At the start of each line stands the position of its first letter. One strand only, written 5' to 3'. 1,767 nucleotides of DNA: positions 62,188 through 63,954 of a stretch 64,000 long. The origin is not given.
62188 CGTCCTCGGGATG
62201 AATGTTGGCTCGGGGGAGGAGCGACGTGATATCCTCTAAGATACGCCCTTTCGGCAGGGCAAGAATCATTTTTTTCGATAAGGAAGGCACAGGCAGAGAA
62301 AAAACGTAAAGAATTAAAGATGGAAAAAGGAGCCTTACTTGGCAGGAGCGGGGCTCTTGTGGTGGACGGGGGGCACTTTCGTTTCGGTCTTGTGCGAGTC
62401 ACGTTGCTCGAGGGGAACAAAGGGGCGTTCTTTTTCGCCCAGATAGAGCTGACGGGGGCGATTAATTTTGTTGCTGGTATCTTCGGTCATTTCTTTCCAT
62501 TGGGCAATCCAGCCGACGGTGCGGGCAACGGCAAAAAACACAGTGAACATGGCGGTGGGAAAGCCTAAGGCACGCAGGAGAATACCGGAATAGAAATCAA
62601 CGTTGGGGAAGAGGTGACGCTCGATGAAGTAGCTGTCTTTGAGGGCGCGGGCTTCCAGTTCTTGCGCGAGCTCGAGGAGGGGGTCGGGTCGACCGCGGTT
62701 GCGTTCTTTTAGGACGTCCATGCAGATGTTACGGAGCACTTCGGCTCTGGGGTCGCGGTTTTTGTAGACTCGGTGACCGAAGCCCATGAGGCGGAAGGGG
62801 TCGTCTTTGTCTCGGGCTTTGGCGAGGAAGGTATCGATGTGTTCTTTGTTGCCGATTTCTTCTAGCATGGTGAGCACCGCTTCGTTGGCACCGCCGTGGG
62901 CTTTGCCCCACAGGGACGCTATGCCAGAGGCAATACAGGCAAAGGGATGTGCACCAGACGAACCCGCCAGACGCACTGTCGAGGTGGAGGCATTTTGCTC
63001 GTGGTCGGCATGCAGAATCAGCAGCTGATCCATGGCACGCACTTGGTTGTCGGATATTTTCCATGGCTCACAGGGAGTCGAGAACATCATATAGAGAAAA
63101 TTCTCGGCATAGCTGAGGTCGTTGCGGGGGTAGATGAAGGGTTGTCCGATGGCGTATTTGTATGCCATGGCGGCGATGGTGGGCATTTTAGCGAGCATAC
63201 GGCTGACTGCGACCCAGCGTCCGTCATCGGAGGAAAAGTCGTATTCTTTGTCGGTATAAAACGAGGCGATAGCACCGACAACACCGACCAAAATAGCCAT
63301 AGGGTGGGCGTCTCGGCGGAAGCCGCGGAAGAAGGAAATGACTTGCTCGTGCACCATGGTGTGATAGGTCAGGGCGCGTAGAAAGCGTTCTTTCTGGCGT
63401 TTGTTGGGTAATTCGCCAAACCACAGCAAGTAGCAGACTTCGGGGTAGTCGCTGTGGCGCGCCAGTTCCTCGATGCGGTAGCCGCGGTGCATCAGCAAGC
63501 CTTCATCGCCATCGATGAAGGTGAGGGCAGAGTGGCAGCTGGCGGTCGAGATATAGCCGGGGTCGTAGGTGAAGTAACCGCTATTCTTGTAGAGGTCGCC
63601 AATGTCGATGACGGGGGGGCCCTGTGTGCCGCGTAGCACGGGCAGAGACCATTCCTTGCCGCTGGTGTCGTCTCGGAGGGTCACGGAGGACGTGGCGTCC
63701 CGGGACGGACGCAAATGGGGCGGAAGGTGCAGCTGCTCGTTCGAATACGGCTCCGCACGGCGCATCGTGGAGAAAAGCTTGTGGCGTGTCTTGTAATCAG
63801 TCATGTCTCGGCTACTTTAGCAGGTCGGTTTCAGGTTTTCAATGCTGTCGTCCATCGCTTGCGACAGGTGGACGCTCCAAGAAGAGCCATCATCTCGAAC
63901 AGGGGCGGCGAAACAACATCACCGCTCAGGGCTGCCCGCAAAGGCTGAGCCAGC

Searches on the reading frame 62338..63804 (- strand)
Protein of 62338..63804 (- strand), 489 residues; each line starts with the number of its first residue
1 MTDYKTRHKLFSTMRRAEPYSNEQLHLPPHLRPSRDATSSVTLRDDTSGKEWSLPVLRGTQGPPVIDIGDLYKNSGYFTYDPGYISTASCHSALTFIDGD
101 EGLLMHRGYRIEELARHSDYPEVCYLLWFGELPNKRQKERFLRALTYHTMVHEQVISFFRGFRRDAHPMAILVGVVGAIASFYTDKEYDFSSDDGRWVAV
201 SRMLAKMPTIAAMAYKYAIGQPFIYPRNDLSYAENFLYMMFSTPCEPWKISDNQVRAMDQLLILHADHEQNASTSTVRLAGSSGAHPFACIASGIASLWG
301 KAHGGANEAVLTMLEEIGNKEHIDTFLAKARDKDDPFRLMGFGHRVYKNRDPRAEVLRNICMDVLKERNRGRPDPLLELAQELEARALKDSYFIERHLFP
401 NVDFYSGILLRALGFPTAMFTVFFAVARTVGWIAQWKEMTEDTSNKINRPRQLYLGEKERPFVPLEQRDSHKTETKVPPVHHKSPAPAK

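Call 32: find_encoding_contigs(protein=window:62338-63804:-, flank=10000, max_places=10)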
Protein window:62338-63804:- (489 aa): 1 contig read that carries it; 1 place shown.
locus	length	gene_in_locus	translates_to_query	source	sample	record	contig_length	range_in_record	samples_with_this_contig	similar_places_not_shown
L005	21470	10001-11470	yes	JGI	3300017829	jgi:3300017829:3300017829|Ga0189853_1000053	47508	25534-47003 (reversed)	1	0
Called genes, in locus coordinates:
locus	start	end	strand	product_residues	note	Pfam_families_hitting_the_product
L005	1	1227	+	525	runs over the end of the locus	PF01235:Na_Ala_symp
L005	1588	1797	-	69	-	-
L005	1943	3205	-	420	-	PF13599:Pentapeptide_4 (faint), PF00805:Pentapeptide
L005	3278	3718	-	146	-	PF09912:DUF2141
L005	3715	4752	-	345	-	PF02277:DBI_PRT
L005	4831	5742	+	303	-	PF02654:CobS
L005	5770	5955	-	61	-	-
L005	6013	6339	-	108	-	-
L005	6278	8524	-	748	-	PF13567:DUF4131, PF03772:Competence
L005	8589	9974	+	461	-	PF00749:tRNA-synt_1c, PF19269:Anticodon_2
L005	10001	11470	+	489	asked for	PF00285:Citrate_synt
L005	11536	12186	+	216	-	PF01634:HisG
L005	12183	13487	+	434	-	PF00815:Histidinol_dh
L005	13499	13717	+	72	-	PF01176:eIF-1a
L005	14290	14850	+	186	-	PF02545:Maf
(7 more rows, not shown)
